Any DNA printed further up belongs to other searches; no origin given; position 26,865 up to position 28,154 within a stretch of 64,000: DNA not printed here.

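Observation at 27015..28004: Sortase-fold membrane protein with both catalytic residues substituted (His to Arg, Cys to Ser)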

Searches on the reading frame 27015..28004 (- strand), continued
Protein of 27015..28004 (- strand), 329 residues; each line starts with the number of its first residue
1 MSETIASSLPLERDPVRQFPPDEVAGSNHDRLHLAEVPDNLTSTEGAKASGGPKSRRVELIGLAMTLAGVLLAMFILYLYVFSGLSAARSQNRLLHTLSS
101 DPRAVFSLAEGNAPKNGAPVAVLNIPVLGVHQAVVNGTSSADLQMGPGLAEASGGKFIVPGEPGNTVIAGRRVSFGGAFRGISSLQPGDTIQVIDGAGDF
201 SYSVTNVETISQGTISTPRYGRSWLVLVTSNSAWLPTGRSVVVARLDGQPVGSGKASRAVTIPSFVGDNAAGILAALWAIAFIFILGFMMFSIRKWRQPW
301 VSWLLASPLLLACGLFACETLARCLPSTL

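Call 54: search_protein_families(library=pfam, proteins=[L010:7446-10004:+, L009:7947-10004:+, L008:8175-10004:+, L006:7827-10028:+, L002:7602-10004:+, L006:11053-11508:+, L002:11014-11517:+], max_evalue=0.01)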
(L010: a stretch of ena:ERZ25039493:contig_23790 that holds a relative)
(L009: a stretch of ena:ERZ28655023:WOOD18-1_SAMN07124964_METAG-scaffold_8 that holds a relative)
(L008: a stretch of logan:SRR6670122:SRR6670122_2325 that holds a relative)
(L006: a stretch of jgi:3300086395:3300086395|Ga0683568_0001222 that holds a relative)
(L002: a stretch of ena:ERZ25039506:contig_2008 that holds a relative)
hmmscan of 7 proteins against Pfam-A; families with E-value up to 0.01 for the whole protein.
L010:7446-10004:+ (852 aa): 0 families

L009:7947-10004:+ (685 aa): 1 family
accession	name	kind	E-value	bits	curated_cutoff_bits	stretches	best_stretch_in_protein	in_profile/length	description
PF12849.12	PBP_like_2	-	3.7e-05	24.1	27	1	195-300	12-114/267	PBP superfamily domain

L008:8175-10004:+ (609 aa): 2 families
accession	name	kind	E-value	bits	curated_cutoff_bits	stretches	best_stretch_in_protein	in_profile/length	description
PF12849.12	PBP_like_2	-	3e-22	80.1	27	1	158-461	12-264/267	PBP superfamily domain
PF00960.24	Neocarzinostat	-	1.2e-07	32.2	25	1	42-126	1-81/110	Neocarzinostatin family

L006:7827-10028:+ (733 aa): 2 families
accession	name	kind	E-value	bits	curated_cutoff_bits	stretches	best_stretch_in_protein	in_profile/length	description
PF12849.12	PBP_like_2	-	1.4e-12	48.4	27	1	174-487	6-266/267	PBP superfamily domain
PF00960.24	Neocarzinostat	-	2.3e-07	31.2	25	1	57-158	2-106/110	Neocarzinostatin family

L002:7602-10004:+ (800 aa): 1 family
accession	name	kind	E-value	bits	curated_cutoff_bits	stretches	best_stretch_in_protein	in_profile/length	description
PF14652.11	DUF4457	-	0.0027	17.5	26.7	1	540-582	199-241/323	Domain of unknown function (DUF4457)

L006:11053-11508:+ (151 aa): 0 families

L002:11014-11517:+ (167 aa): 0 families

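Call 58: predict_structure(alignment_id=A4)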
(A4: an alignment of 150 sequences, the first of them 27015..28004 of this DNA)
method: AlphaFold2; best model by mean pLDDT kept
length: 329 residues; sequences in the alignment: 150
mean_pLDDT: 87.9   pTM: 0.79
mean pLDDT of the five models: 87.9, 86.3, 86.3, 85.9, 85.0
residues with pLDDT >= 90: 235; 70-90: 43; 50-70: 41; < 50: 10
segments of 3 or more residues with pLDDT < 50: 25-27, 31-33
pLDDT, mean of each block of 10 residues (from residue 1): 56 57 52 51 56 85 94 94 95 96 87 93 98 97 97 90 96 96 98 96 97 86 94 93 97 88 92 96 95 94 94 95 93
secondary structure, 60 per line:
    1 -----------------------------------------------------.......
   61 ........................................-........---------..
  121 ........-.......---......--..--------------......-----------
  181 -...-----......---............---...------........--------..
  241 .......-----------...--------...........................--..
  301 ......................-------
elements in order: H54-100 H102-109 E119-125 E130-136 H140-145 E164-169 E190-195 E199-210 E214-216 E223-230 E239-247 E259-261 H270-296 H299-322

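Call 63: fold_search(model_id=the predicted structure, library=pdb)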
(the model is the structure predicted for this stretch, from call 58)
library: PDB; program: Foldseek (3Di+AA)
matches with E <= 10: 277; with E <= 0.001: 133
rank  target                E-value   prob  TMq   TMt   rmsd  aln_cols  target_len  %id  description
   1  4d70_A                5.9e-12  1.00  0.40  0.77   3.7       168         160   24  Structural, biophysical and biochemical analyses of a Clostridium perfringens Sortase D5 transpeptidase (released 2015-07-15)
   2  9m4u_A                3.2e-10  1.00  0.34  0.63   4.4       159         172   24  Crystal Structure of Sortase E mutant P94A from Thermobifida fusca (released 2026-03-04)
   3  9j0t_A                3.4e-10  1.00  0.34  0.62   3.9       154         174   24  Crystal Structure of Sortase E mutant - C222A from Thermobifida fusca (released 2025-08-06)
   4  9m2g_A                4.5e-10  1.00  0.36  0.66   3.8       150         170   25  Crystal Structure of the double mutant (Y128F and C222A) of Sortase E from Thermobifida fusca (released 2026-03-04)
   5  5go5                  4.5e-10  1.00  0.36  0.75   5.0       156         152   30  Structure of sortase E from Streptomyces avermitilis (released 2017-03-15)
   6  9m2n_A                4.5e-10  1.00  0.34  0.65   3.9       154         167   24  Crystal Structure of the double mutant (Y128A and C222A) of Sortase E mutant from Thermobifida fusca (released 2026-03-04)
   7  9iv0_A                5.4e-10  1.00  0.34  0.63   4.3       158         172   24  Crystal Structure of Sortase E mutant Y128F from Thermobifida fusca (released 2025-07-23)
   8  9m5i_A                6.1e-10  1.00  0.34  0.65   3.8       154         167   24  Crystal Structure of the double mutant (P94A and Y128F) of Sortase E from Thermobifida fusca (released 2026-03-11)
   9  9m5j_A                6.8e-10  1.00  0.34  0.65   3.9       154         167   23  Crystal Structure of the double mutant (P94A and Y128A) of Sortase E from Thermobifida fusca (released 2026-03-11)
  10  9m6n_A                1.1e-09  1.00  0.34  0.65   3.8       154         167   23  Crystal Structure of the double mutant (P94A and C222A) of Sortase E from Thermobifida fusca (released 2026-03-11)
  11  5go6                  1.2e-09  1.00  0.33  0.70   5.5       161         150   30  Structure of sortase E T196V mutant from Streptomyces avermitilis (released 2017-07-26)
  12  3rcc_O                3.1e-09  1.00  0.32  0.75   4.0       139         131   19  Crystal Structure of the Streptococcus agalactiae Sortase A (released 2011-09-07)
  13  9iok_A                3.3e-09  1.00  0.34  0.63   3.8       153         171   23  Crystal Structure of Sortase E from Thermobifida fusca (released 2025-07-09)
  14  3rcc_N                3.9e-09  1.00  0.32  0.72   5.1       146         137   20  Crystal Structure of the Streptococcus agalactiae Sortase A (released 2011-09-07)
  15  3rcc_Q                4.3e-09  1.00  0.33  0.75   3.9       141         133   20  Crystal Structure of the Streptococcus agalactiae Sortase A (released 2011-09-07)
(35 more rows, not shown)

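Call 65: find_encoding_contigs(protein=P0252, flank=10000, max_places=1)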
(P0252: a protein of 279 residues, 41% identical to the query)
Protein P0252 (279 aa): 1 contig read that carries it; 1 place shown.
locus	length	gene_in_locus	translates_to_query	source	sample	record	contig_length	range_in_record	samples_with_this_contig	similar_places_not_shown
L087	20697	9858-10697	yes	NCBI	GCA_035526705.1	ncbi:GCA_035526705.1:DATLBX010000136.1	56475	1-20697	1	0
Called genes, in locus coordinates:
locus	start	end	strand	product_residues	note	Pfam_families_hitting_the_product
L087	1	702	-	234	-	PF13365:Trypsin_2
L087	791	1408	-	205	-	PF00483:NTP_transferase, PF12804:NTP_transf_3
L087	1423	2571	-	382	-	PF01883:FeS_assembly_P, PF01656:CbiA, PF09140:MipZ (weak), PF10609:ParA, PF13614:AAA_31 (weak)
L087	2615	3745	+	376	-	PF00266:Aminotran_5, PF01212:Beta_elim_lyase (weak)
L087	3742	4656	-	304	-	PF03918:CcmH, PF13428:TPR_14 (faint), PF07719:TPR_2 (faint), PF14559:TPR_19 (faint), PF13432:TPR_16 (weak)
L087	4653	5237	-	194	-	PF00578:AhpC-TSA, PF08534:Redoxin, PF13098:Thioredoxin_2, PF00085:Thioredoxin (weak), PF13905:Thioredoxin_8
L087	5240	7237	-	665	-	PF01578:Cytochrom_C_asm, PF16327:CcmF_C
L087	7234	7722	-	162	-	PF03100:CcmE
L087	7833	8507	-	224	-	PF01578:Cytochrom_C_asm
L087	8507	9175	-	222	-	PF03379:CcmB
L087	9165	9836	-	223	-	PF00005:ABC_tran, PF02463:SMC_N (faint), PF13304:AAA_21 (faint)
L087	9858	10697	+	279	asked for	PF04203:Sortase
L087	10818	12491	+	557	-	PF00496:SBP_bac_5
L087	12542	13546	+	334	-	PF19300:BPD_transp_1_N (weak), PF00528:BPD_transp_1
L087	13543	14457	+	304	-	PF12911:OppC_N, PF00528:BPD_transp_1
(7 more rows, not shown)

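Call 66: find_encoding_contigs(protein=P0301, flank=10000, max_places=1)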
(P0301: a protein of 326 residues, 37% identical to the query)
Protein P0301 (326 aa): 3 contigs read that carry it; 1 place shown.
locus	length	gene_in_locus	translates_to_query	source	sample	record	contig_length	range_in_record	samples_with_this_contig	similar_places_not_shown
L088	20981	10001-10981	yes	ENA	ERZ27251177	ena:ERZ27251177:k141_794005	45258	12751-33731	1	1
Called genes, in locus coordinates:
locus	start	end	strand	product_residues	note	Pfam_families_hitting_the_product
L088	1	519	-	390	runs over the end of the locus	PF01883:FeS_assembly_P, PF09140:MipZ (weak), PF10609:ParA, PF13614:AAA_31 (weak), PF00142:Fer4_NifH (faint), PF01656:CbiA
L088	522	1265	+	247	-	PF12840:HTH_20, PF18546:MetOD1 (weak)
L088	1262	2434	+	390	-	PF00266:Aminotran_5, PF00155:Aminotran_1_2 (weak)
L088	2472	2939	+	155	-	PF00300:His_Phos_1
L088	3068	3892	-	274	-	PF13432:TPR_16 (weak)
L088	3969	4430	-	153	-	PF03918:CcmH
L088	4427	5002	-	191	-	PF00578:AhpC-TSA, PF08534:Redoxin, PF00085:Thioredoxin (weak), PF13098:Thioredoxin_2 (weak), PF13905:Thioredoxin_8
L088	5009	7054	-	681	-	PF01578:Cytochrom_C_asm, PF16327:CcmF_C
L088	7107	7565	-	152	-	PF03100:CcmE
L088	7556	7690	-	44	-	-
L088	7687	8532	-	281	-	PF01578:Cytochrom_C_asm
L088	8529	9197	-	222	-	PF03379:CcmB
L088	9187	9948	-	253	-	PF00005:ABC_tran, PF13304:AAA_21 (faint)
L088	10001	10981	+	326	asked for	PF04203:Sortase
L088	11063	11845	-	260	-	PF00378:ECH_1, PF16113:ECH_2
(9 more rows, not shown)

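Call 68: search_protein_families(library=ncbifam, proteins=[P0252, P0301, P0088, P0040], max_evalue=0.001)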
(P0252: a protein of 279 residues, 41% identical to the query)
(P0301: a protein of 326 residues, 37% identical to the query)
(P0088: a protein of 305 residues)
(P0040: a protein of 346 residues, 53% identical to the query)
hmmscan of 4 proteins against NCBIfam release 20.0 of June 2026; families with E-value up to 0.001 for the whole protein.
P0252 (279 aa): 7 families
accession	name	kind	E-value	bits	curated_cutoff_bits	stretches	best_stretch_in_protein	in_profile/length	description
NF033747.1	class_E_sortase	subfamily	2.3e-48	164.8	160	1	11-192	2-206/211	class E sortase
NF058671.1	sortase_SrtD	exception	1.2e-29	103.3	140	1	15-190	3-186/187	class D sortase, LPxTATN-specific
NF033746.1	class_D_sortase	subfamily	1.4e-25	89.7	165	1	64-191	6-133/135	class D sortase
TIGR01076.1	sortase_fam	subfamily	1.6e-21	76.5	39.35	1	69-193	1-129/136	sortase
NF033745.1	class_C_sortase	subfamily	3e-21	76.2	160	1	64-190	89-219/220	class C sortase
TIGR03784.1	marine_sortase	equivalog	2.1e-18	66.6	158.25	1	68-181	51-161/174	class GN sortase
NF033748.1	class_F_sortase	subfamily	1.1e-09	38.2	166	1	89-183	41-141/155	class F sortase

P0301 (326 aa): 7 families
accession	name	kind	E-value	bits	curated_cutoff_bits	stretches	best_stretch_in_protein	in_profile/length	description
NF033747.1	class_E_sortase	subfamily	1e-50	172.5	160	1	19-233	2-206/211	class E sortase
NF058671.1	sortase_SrtD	exception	2.8e-22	79.3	140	1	24-228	4-183/187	class D sortase, LPxTATN-specific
NF033746.1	class_D_sortase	subfamily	6.1e-19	68.2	165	1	103-229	4-130/135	class D sortase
NF033745.1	class_C_sortase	subfamily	1.2e-18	67.6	160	1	38-230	17-218/220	class C sortase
TIGR01076.1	sortase_fam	subfamily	3.4e-18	65.7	39.35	1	110-230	1-125/136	sortase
TIGR03784.1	marine_sortase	equivalog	9.1e-14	51.5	158.25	1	110-221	52-161/174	class GN sortase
NF033748.1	class_F_sortase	subfamily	1.2e-05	25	166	1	134-186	45-99/155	class F sortase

P0088 (305 aa): 7 families
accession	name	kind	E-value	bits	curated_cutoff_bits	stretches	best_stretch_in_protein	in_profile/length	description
NF033747.1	class_E_sortase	subfamily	9.3e-37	126.9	160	1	37-221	3-206/211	class E sortase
NF058671.1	sortase_SrtD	exception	4.3e-23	81.9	140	1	41-206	4-170/187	class D sortase, LPxTATN-specific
NF033746.1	class_D_sortase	subfamily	9.3e-22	77.3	165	1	92-206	5-116/135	class D sortase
TIGR01076.1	sortase_fam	subfamily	2.2e-17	63.1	39.35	1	99-216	2-123/136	sortase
TIGR03784.1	marine_sortase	equivalog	2.2e-15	56.7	158.25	1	95-207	49-159/174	class GN sortase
NF033745.1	class_C_sortase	subfamily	5.7e-13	49.1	160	1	95-213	91-213/220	class C sortase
NF033748.1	class_F_sortase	subfamily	4e-08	33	166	1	117-210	32-139/155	class F sortase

P0040 (346 aa): 6 families
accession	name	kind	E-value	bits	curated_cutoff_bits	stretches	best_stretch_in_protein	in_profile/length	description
NF033747.1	class_E_sortase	subfamily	1.9e-21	76.9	160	1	79-227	2-160/211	class E sortase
NF058671.1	sortase_SrtD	exception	3e-10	40.1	140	1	125-225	49-146/187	class D sortase, LPxTATN-specific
NF033746.1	class_D_sortase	subfamily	5e-10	39.3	165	1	135-229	5-96/135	class D sortase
TIGR03784.1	marine_sortase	equivalog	2.3e-07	30.6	158.25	1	139-246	50-155/174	class GN sortase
TIGR01076.1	sortase_fam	subfamily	3.5e-06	26.9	39.35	1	142-248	2-112/136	sortase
NF033745.1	class_C_sortase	subfamily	0.00077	19.2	160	1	136-247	89-204/220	class C sortase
